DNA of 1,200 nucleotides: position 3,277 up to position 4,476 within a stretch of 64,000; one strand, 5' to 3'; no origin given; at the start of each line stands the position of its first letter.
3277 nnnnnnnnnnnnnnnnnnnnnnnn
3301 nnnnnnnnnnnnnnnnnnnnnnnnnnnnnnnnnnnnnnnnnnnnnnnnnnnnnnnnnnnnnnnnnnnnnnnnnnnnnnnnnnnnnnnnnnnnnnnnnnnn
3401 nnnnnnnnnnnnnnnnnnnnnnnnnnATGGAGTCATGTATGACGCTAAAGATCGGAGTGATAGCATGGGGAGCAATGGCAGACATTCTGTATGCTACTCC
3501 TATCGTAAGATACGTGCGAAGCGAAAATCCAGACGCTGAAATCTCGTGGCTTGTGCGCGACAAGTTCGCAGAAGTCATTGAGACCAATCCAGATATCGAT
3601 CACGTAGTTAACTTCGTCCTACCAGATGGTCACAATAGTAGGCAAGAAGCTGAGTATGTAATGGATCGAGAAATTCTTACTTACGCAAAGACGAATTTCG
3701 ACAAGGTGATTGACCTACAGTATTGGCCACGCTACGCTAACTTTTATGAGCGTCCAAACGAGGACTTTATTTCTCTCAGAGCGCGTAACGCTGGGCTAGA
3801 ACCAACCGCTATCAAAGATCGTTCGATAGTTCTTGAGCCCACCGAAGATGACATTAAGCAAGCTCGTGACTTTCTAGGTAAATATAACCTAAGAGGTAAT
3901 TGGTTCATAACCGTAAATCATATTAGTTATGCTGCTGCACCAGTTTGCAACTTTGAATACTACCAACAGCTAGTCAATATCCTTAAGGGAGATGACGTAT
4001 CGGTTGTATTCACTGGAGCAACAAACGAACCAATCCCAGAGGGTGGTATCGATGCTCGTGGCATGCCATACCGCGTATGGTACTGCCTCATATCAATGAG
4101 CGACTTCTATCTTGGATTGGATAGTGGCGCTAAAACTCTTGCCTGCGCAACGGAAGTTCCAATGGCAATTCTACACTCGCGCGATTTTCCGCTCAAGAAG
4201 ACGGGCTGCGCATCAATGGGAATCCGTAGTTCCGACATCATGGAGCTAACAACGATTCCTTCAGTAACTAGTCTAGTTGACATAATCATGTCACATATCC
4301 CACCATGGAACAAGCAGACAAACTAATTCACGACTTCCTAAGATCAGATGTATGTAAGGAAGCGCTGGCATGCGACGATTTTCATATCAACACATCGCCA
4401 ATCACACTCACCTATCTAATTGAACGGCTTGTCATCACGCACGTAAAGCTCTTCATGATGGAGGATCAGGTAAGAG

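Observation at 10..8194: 8-kb sugar-nucleotide / glycan-modification gene cluster in a phage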

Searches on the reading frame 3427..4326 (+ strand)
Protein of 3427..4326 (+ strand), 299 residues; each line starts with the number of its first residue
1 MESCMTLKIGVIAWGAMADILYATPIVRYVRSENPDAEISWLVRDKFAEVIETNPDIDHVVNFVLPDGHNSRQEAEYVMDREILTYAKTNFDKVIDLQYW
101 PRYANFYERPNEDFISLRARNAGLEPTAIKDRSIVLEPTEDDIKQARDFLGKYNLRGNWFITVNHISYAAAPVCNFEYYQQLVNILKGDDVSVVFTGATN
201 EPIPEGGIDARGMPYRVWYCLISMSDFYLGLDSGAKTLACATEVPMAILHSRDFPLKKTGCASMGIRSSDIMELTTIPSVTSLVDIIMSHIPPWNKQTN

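Call 3: search_protein_families(library=pfam, proteins=[window:3427-4326:+], max_evalue=0.01)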
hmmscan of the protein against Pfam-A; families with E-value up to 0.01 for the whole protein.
window:3427-4326:+ (299 aa): 0 families

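Call 8: search_protein_families(library=phrogs, proteins=[window:3427-4326:+], max_evalue=0.001)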
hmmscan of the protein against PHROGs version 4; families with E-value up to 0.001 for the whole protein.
window:3427-4326:+ (299 aa): 0 families

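Call 11: search_protein_families(library=ncbifam, proteins=[window:3427-4326:+], max_evalue=0.001)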
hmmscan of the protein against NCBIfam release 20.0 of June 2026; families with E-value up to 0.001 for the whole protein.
window:3427-4326:+ (299 aa): 3 families
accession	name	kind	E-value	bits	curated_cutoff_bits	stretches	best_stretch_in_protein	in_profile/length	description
TIGR02193.1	heptsyl_trn_I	equivalog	1.3e-11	44.3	185.3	1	8-98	1-93/320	lipopolysaccharide heptosyltransferase I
TIGR02201.1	heptsyl_trn_III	equivalog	5.4e-06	25.7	170.2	1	13-97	6-89/344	putative lipopolysaccharide heptosyltransferase III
NF007742.0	PRK10422.1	equivalog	0.0004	19.3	467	0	9-62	8-61/352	lipopolysaccharide core heptosyltransferase RfaQ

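Call 16: find_related_loci(query=window:3427-4326:+, collection=viral_contigs, flank=10000)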
Query window:3427-4326:+ (299 aa) in viral_contigs; peptide patterns used: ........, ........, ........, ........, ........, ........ (x = any residue, [..] = any of these).
No stretch of DNA in the collection matches any of the patterns.

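Call 26: search_solved_structures(query=window:3427-4326:+, max_evalue=1, show_alignments=1)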
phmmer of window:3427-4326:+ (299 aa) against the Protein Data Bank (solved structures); distinct sequences matched with E-value up to 1: 8.
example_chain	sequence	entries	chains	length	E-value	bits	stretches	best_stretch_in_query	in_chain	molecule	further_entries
3tov_A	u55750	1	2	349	0.0003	23.6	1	16-97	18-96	Glycosyl transferase family 9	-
9t5t_O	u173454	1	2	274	0.028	17.2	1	63-156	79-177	Photosystem II extrinsic protein O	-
6dfe_A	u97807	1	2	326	0.26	14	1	9-101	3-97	ADP-heptose--LPS heptosyltransferase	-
2gt1_A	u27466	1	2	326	0.26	14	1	9-101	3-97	Lipopolysaccharide heptosyltransferase-1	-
2h1f_A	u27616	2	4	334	0.27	13.9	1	9-101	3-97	Lipopolysaccharide heptosyltransferase-1 | Lipopolysaccharide heptosyltransferase 1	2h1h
9clr_A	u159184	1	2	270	0.49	13.1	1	54-103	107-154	Seventy-one-substitution variants of hydroxynitrile lyase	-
4rap_A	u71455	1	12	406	0.94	12.2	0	202-255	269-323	Glycosyltransferase TibC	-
4rb4_K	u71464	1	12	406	0.95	12.1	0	202-255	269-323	Glycosyltransferase tibC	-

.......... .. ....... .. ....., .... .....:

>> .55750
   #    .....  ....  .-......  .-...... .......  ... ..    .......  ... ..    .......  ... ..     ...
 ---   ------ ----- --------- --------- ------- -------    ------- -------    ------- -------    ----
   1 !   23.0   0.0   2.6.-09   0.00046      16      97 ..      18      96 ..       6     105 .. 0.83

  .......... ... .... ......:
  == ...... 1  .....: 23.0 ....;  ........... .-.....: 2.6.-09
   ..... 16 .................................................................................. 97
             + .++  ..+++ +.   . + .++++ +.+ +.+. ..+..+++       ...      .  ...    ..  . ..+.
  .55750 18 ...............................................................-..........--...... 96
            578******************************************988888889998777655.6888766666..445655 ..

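Call 27: find_homologous_proteins(query=window:3427-4326:+, max_evalue=0.001)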
Query window:3427-4326:+ (299 aa): 103 proteins with E <= 0.001 among 491 candidates.
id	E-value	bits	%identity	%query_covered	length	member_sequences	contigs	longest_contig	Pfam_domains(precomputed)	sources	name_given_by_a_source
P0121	4.8e-189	645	96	98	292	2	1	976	-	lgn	-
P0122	3.9e-174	596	87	98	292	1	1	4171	-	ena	-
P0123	1.5e-167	575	84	98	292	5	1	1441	-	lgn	-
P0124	2.1e-156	538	79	98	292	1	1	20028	-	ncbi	-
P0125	5.4e-153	527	75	98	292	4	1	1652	-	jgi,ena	-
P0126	5.8e-152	523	77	98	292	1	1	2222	-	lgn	-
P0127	1.9e-148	512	77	98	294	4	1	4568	-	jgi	-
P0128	1.2e-147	509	75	98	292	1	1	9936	-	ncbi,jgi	jgi:ADP-heptose:LPS heptosyltransferase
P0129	4.5e-146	504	76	98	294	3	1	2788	-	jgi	jgi:ADP-heptose:LPS heptosyltransferase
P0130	1.0e-145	503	73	99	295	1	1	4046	-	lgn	-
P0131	2.4e-144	498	74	96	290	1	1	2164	-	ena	-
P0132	2.4e-144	498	74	98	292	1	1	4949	-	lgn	-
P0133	4.2e-140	485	71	98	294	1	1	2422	-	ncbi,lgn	-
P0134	1.5e-133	463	70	95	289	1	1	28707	-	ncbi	-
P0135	1.5e-132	460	71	95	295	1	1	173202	-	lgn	-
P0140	6.3e-117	408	65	96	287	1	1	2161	PF01075.24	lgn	-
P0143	3.3e-111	390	60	95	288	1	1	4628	PF01075.24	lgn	-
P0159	5.4e-107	376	61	96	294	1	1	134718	PF01075.24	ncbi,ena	-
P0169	2.5e-104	367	58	96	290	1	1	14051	PF01075.24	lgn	-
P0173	9.2e-104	365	58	96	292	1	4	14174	PF01075.24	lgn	-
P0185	5.0e-102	360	57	95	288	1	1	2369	PF01075.24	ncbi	-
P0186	8.7e-102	359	59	95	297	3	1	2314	PF01075.24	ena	-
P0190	4.4e-101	356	58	95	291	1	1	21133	PF01075.24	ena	-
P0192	7.3e-101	356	58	95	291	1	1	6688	PF01075.24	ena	-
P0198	1.4e-100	355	58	97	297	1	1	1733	PF01075.24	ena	-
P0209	1.6e-96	341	57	96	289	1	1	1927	PF01075.24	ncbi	-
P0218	2.6e-84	301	55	92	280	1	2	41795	PF01075.24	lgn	-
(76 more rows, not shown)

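Call 35: predict_structure(alignment_id=A1)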
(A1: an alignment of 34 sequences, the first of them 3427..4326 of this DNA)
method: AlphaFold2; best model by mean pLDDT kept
length: 299 residues; sequences in the alignment: 34
mean_pLDDT: 93.5   pTM: 0.90
mean pLDDT of the five models: 93.5, 92.7, 92.3, 92.1, 91.1
residues with pLDDT >= 90: 254; 70-90: 34; 50-70: 10; < 50: 1
segments of 3 or more residues with pLDDT < 50: none
pLDDT, mean of each block of 10 residues (from residue 1): 83 92 98 98 96 98 96 95 98 96 91 96 97 97 98 96 84 91 97 92 95 96 97 90 95 90 95 95 96 64
secondary structure, 60 per line:
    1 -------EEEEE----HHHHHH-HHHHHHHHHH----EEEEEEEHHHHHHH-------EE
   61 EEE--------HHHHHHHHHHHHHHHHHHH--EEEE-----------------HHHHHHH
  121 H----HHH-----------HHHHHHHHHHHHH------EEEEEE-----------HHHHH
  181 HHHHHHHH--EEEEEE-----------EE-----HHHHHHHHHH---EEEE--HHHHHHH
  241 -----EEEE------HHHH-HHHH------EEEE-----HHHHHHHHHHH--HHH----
elements in order: E8-12 H17-22 H24-33 E38-44 H45-51 E59-63 H72-90 E93-96 H114-121 H140-152 E159-164 H176-188 E191-196 H215-224 E228-231 H234-240 E246-249 H256-259 H261-264 E271-274 H280-290

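Call 38: fold_search(model_id=the predicted structure, library=pdb)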
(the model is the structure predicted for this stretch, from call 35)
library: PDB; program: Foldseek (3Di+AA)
matches with E <= 10: 1763; with E <= 0.001: 205
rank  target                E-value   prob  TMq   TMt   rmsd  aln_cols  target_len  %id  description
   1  3tov_B                5.3e-16  1.00  0.68  0.60   7.5       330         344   19  The crystal structure of the glycosyl transferase family 9 from Veillonella parvula DSM 2008 (released 2011-09-21)
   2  3tov_A                1.1e-13  1.00  0.69  0.60   5.6       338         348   16  The crystal structure of the glycosyl transferase family 9 from Veillonella parvula DSM 2008 (released 2011-09-21)
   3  1psw                  2.4e-11  1.00  0.62  0.56   7.5       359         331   12  Structure of E. coli ADP-heptose lps heptosyltransferase II (released 2003-07-08)
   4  2h1h_A                4.6e-11  1.00  0.60  0.57   7.7       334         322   13  E. coli heptosyltransferase WaaC with ADP-2-deoxy-2-fluoro heptose (released 2007-05-22)
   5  2gt1_A                1.6e-10  1.00  0.58  0.54   7.9       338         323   13  E. coli heptosyltransferase WaaC. (released 2007-05-01)
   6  6dfe_B                4.0e-10  1.00  0.59  0.55   7.8       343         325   12  The structure of a ternary complex of E. coli WaaC (released 2018-09-05)
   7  2h1h_B                4.2e-10  1.00  0.60  0.57   7.6       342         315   13  E. coli heptosyltransferase WaaC with ADP-2-deoxy-2-fluoro heptose (released 2007-05-22)
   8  2h1f_A                5.7e-10  1.00  0.60  0.56   7.8       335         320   12  E. coli heptosyltransferase WaaC with ADP (released 2007-05-22)
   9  9grx_1                8.2e-10  1.00  0.61  0.48   6.2       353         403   12  NDH-PSI-LHCI supercomplex from S. oleracea (released 2025-02-12)
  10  4rap_J                2.3e-09  1.00  0.58  0.47   6.1       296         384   13  Crystal structure of bacterial iron-containing dodecameric glycosyltransferase TibC from enterotoxigenic E.coli H10407 (released 2014-10-29)
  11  4rap_D                2.6e-09  1.00  0.53  0.43   5.9       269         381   13  Crystal structure of bacterial iron-containing dodecameric glycosyltransferase TibC from enterotoxigenic E.coli H10407 (released 2014-10-29)
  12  4rap_L                4.1e-09  1.00  0.57  0.47   6.3       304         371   12  Crystal structure of bacterial iron-containing dodecameric glycosyltransferase TibC from enterotoxigenic E.coli H10407 (released 2014-10-29)
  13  4rap_H                4.4e-09  1.00  0.58  0.46   5.8       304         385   12  Crystal structure of bacterial iron-containing dodecameric glycosyltransferase TibC from enterotoxigenic E.coli H10407 (released 2014-10-29)
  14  2gt1_B                7.6e-09  1.00  0.58  0.57   7.6       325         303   14  E. coli heptosyltransferase WaaC. (released 2007-05-01)
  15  4rap_B                8.5e-09  1.00  0.58  0.47   6.0       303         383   12  Crystal structure of bacterial iron-containing dodecameric glycosyltransferase TibC from enterotoxigenic E.coli H10407 (released 2014-10-29)
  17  4rap_A                1.2e-08  1.00  0.58  0.47   5.8       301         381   14  Crystal structure of bacterial iron-containing dodecameric glycosyltransferase TibC from enterotoxigenic E.coli H10407 (released 2014-10-29)
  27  4rap_E                1.0e-07  1.00  0.59  0.46   5.7       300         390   13  Crystal structure of bacterial iron-containing dodecameric glycosyltransferase TibC from enterotoxigenic E.coli H10407 (released 2014-10-29)
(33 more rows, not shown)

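Call 39: search_dna_similar(query=window:3427-4326:+, collection=phages, mode=protein, max_rows=15, max_evalue=0.001)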
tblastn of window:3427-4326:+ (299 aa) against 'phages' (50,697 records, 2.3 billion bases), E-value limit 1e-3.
No match.

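Call 89: search_protein_representatives(alignment_id=A1)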
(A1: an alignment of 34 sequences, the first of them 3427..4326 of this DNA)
Query: 34 sequences, 289 profile positions. Proteins with E-value up to 0.001 (for the whole library): 5943; up to 1e-10: 312; up to 1e-30: 10. The best 150 are listed.
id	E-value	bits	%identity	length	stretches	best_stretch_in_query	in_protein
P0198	2.6e-136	470.1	-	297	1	2-286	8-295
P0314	3.3e-88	312.3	-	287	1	4-288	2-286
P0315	9.3e-87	307.5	-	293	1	1-288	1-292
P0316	5.3e-69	249.2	-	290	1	4-273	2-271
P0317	1.4e-40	156.0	-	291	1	4-271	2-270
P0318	1.9e-39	152.3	-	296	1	4-274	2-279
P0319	2.2e-38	148.7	-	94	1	1-95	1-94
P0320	1.9e-33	132.5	-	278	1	2-285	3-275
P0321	7.9e-31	124.0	-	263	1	1-284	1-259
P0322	9.2e-31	123.7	-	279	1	4-284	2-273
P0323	2.4e-29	119.1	-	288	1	3-284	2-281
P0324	1.5e-28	116.4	-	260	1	4-277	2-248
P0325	1.8e-28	116.2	-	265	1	4-281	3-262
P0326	3.7e-27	111.9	-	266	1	3-283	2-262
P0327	5.4e-27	111.4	-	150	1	2-134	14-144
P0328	1.7e-26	109.7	-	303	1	3-285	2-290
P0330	1.3e-25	106.8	-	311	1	4-286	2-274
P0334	1.4e-23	100.1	-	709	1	5-246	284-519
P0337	2.6e-21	92.7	-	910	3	4-246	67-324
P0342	5.4e-20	88.4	-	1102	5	166-248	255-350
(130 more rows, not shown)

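Call 90: search_protein_families(library=pfam, proteins=[P0316, P0317, P0318, P0320, P0323, P0328, P0330, P0334, P0337, P0342], max_evalue=0.001)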
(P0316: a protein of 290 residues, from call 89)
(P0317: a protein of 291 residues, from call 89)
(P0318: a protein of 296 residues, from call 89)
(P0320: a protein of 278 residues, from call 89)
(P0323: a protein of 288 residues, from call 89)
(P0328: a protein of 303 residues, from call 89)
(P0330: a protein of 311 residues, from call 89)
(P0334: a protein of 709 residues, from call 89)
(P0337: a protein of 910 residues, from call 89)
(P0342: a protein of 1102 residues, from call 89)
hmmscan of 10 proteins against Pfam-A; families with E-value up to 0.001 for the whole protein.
P0316 (290 aa): 0 families

P0317 (291 aa): 0 families

P0318 (296 aa): 0 families

P0320 (278 aa): 1 family
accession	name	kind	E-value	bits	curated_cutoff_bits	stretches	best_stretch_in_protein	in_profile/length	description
PF01075.23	Glyco_transf_9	-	1e-06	28.7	22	1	203-234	177-208/247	Glycosyltransferase family 9 (heptosyltransferase)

P0323 (288 aa): 1 family
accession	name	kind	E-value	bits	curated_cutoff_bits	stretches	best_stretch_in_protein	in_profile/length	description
PF01075.23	Glyco_transf_9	-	0.00013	21.8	22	0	206-245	174-213/247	Glycosyltransferase family 9 (heptosyltransferase)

P0328 (303 aa): 0 families

P0330 (311 aa): 0 families

P0334 (709 aa): 5 families
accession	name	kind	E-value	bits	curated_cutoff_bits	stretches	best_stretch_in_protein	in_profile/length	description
PF01075.23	Glyco_transf_9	-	1e-25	90.9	22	1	386-545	69-234/247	Glycosyltransferase family 9 (heptosyltransferase)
PF00535.33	Glycos_transf_2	-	9.5e-20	71.6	23.3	1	24-133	1-110/168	Glycosyl transferase family 2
PF13641.12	Glyco_tranf_2_3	-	7e-07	29.9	27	1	21-240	1-212/230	Glycosyltransferase like family 2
PF13712.12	Glyco_tranf_2_5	-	8.7e-07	29.3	27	1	91-232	43-182/210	Glycosyltransferase like family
PF10111.15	Glyco_tranf_2_2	-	2.1e-06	27.9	27.3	1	25-239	2-216/276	Glycosyltransferase like family 2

P0337 (910 aa): 7 families
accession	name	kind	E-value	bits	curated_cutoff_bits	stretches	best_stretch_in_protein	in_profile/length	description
PF01075.23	Glyco_transf_9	-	4.2e-36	125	22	2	704-878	57-240/247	Glycosyltransferase family 9 (heptosyltransferase)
PF00535.33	Glycos_transf_2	-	2e-19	70.6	23.3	1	406-525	1-120/168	Glycosyl transferase family 2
PF10111.15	Glyco_tranf_2_2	-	1.3e-11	44.9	27.3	1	432-508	28-106/276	Glycosyltransferase like family 2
PF13641.12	Glyco_tranf_2_3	-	1.6e-06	28.8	27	1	433-602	30-216/230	Glycosyltransferase like family 2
PF02709.20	Glyco_transf_7C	-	1.4e-05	25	23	1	541-597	16-71/78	N-terminal domain of galactosyltransferase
PF13506.12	Glyco_transf_21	-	4.5e-05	23.4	21.7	0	473-591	18-148/174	Glycosyl transferase family 21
PF13712.12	Glyco_tranf_2_5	-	5.4e-05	23.4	27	0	460-521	30-92/210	Glycosyltransferase like family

P0342 (1102 aa): 3 families
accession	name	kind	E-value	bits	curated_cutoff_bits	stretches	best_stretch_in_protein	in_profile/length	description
PF01075.23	Glyco_transf_9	-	5.5e-30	104.9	22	2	144-348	5-209/247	Glycosyltransferase family 9 (heptosyltransferase)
PF04413.22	Glycos_transf_N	-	4.9e-09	36.4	23.9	0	490-527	13-50/179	3-Deoxy-D-manno-octulosonic-acid transferase (kdotransferase)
PF14595.12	Thioredoxin_9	-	7.2e-06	26.4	25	0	882-979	4-101/129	Thioredoxin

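Call 97: fold_search(model_id=the predicted structure, library=viral)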
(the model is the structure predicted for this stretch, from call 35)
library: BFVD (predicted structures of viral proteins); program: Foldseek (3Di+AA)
matches with E <= 10: 1324; with E <= 0.001: 81
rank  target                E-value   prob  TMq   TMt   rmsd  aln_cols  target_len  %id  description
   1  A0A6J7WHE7            1.9e-15  1.00  0.65  0.66   7.2       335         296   15  RfaF ADP-heptose,LPS heptosyltransferase [uncultured Caudovirales phage]
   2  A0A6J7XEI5            6.5e-14  1.00  0.65  0.62   5.0       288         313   16  Uncharacterized protein [uncultured Caudovirales phage]
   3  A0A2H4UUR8            1.6e-13  1.00  0.70  0.67   6.9       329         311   14  Uncharacterized protein [Bodo saltans virus]
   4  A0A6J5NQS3            4.0e-11  1.00  0.65  0.61   5.7       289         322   13  Uncharacterized protein [uncultured Caudovirales phage]
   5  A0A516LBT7            4.4e-10  1.00  0.59  0.68   4.5       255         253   12  (no name in the UniProt tables at hand)
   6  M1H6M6                3.0e-09  1.00  0.53  0.46   5.2       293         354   11  (no name in the UniProt tables at hand)
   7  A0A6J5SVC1            4.1e-09  1.00  0.59  0.21   5.4       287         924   15  Glycosyltransferase Aah/TibC [uncultured Caudovirales phage]
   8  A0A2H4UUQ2            4.4e-09  1.00  0.53  0.60   5.9       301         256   10  Uncharacterized protein [Bodo saltans virus]
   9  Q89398                7.5e-09  1.00  0.52  0.64   5.5       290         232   11  Uncharacterized protein [Paramecium bursaria Chlorella virus 1]
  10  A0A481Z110            2.6e-08  1.00  0.62  0.29   6.0       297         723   11  Acetyltransferase (GNAT) family protein (Fragment) [Mimivirus LCMiAC01]
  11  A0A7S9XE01            5.4e-08  1.00  0.57  0.19   5.1       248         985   16  Glycosyl transferase family 1 domain-containing protein [Virus NIOZ-UU157]
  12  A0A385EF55            5.8e-08  1.00  0.55  0.63   5.7       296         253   12  Uncharacterized protein [Synechococcus phage S-T4]
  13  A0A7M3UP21            6.5e-08  1.00  0.50  0.57   6.6       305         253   10  Uncharacterized protein [Pyramimonas orientalis virus]
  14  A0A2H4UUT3            1.9e-07  1.00  0.43  0.28   9.2       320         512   12  Methyltransferase [Bodo saltans virus]
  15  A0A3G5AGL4            2.6e-07  1.00  0.63  0.36   5.6       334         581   12  Uncharacterized protein [Solumvirus sp.]
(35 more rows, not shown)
